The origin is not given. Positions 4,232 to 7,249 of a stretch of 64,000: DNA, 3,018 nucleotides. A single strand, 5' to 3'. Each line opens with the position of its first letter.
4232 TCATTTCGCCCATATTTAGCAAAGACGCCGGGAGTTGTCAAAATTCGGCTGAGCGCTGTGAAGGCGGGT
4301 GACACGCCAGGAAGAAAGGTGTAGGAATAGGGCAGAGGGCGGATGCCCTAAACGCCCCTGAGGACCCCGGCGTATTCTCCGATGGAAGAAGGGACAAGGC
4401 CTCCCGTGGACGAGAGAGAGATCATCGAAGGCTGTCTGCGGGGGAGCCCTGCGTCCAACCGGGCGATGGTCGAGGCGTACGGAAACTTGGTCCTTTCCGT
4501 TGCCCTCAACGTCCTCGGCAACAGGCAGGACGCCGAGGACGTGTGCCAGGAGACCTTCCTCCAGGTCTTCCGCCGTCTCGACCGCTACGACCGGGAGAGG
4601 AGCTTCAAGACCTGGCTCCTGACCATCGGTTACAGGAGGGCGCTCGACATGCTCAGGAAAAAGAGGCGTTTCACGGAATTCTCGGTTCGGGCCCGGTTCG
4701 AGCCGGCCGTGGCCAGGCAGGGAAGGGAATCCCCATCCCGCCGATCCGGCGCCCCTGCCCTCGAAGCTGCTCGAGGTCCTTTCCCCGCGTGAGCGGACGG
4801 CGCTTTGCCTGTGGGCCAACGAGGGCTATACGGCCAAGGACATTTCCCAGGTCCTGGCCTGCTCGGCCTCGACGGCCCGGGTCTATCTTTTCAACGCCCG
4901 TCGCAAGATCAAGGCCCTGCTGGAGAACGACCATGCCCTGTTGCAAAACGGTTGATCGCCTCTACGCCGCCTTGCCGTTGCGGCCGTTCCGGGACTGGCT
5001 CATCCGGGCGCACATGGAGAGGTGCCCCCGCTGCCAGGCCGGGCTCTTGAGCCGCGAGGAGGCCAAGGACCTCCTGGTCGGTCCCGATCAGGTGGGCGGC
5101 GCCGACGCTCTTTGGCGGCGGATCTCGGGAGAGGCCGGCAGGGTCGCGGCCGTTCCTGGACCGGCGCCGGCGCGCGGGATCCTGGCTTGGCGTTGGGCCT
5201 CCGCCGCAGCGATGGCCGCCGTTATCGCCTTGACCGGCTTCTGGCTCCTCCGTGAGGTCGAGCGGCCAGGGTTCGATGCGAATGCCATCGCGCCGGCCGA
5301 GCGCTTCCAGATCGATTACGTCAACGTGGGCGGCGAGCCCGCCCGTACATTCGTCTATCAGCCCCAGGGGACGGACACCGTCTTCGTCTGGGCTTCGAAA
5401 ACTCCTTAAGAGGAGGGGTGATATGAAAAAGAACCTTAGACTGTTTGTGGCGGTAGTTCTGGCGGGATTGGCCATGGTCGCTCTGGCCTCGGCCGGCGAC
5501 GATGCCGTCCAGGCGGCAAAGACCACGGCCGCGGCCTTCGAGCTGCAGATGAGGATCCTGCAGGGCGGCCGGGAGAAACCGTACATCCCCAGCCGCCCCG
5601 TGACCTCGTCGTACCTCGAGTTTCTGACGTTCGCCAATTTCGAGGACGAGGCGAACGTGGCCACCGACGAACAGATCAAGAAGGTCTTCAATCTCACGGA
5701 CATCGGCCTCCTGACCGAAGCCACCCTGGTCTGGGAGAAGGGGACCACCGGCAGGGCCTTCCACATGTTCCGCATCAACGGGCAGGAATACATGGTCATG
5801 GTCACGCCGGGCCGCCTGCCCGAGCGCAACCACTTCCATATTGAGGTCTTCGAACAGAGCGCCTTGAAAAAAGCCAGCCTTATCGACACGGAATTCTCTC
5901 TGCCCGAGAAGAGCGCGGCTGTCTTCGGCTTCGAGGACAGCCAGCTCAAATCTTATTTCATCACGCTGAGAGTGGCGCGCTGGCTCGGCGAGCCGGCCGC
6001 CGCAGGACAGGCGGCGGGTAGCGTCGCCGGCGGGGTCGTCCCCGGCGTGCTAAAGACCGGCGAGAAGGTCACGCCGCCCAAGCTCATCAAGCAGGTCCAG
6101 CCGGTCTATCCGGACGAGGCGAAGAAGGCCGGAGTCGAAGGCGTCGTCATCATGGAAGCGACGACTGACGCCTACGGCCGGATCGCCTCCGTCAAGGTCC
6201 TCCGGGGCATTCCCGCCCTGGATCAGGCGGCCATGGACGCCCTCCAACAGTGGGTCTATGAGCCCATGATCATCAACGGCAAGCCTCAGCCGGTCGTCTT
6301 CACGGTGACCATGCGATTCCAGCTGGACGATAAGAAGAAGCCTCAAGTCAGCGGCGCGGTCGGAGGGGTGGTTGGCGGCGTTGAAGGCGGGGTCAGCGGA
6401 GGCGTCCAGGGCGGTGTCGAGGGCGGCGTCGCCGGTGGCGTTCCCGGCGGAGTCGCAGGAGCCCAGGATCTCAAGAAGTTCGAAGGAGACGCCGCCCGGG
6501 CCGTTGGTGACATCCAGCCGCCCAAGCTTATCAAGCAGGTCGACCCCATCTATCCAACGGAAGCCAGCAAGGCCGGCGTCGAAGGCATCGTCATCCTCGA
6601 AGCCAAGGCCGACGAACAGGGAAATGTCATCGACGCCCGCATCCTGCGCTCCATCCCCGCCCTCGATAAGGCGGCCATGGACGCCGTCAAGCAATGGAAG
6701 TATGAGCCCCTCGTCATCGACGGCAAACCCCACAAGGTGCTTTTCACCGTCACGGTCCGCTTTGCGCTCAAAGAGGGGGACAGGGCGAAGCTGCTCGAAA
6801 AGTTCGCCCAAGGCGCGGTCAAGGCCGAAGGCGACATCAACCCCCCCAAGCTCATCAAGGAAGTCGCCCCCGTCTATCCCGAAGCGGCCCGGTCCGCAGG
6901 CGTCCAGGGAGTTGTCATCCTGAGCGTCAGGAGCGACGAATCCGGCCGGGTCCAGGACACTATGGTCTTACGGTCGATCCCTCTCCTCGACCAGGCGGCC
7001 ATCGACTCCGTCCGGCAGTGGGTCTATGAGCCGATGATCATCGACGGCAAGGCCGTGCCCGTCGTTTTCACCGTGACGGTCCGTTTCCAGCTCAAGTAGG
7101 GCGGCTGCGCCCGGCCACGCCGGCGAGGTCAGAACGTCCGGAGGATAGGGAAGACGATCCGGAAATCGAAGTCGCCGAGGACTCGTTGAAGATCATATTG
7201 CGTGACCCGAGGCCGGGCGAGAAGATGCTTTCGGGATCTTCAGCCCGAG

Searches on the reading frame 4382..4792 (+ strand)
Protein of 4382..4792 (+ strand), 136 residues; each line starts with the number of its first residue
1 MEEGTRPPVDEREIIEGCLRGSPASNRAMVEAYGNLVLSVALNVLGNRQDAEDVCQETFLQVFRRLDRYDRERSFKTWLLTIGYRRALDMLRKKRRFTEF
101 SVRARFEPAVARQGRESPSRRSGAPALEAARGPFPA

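Call 67: search_protein_families(library=pfam, proteins=[window:4382-4792:+], max_evalue=0.001)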
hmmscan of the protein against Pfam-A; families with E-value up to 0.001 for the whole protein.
window:4382-4792:+ (136 aa): 1 family
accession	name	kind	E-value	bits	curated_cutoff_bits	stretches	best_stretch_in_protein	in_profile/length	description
PF04542.20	Sigma70_r2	-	4.4e-22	78.1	24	1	29-96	1-70/71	Sigma-70 region 2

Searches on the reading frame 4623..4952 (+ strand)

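Call 70: search_protein_families(library=pfam, proteins=[window:4623-4952:+], max_evalue=0.01)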
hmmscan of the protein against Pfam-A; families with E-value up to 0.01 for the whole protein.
seq(110 aa): 5 families
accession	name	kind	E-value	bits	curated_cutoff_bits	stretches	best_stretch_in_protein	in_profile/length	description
PF08281.18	Sigma70_r4_2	-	1.4e-09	37.9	25.7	1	48-96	6-54/54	Sigma-70, region 4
PF00196.25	GerE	-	2e-08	34.1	23.5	1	52-98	2-47/57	Bacterial regulatory proteins, luxR family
PF04545.22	Sigma70_r4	-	6.4e-08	32.4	24.1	1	49-97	1-49/50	Sigma-70, region 4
PF22233.2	PhyR_sigma-like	-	3.9e-05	23.8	27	1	50-96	1-47/50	Response regulator PhyR, sigma-like domain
PF13936.12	HTH_38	-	0.0043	17.2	27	0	53-84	5-36/44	Helix-turn-helix domain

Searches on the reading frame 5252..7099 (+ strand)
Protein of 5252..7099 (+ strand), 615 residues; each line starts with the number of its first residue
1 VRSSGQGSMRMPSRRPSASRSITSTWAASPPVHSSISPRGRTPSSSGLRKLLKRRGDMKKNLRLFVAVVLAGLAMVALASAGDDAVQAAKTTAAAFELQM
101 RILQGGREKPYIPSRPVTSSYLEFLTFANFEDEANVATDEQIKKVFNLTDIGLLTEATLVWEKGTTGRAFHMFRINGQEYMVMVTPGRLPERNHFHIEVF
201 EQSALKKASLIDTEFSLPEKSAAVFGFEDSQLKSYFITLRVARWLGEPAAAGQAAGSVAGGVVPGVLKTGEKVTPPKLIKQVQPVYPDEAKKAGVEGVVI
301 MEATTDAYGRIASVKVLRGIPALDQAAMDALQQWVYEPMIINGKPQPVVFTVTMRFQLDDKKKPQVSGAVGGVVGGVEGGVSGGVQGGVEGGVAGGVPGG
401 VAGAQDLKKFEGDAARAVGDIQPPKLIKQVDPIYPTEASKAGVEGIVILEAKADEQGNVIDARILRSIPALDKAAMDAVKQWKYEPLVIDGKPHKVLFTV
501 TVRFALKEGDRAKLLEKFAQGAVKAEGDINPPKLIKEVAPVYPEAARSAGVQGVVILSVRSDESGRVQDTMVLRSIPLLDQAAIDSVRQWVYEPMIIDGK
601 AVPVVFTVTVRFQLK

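Call 67: search_protein_families(library=pfam, proteins=[window:5252-7099:+], max_evalue=0.001)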
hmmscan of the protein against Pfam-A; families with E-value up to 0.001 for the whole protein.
window:5252-7099:+ (615 aa): 1 family
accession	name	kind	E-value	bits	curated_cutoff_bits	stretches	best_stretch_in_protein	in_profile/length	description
PF03544.19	TonB_C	-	3.1e-59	197.8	24.6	3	539-614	2-79/79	Gram-negative bacterial TonB protein C-terminal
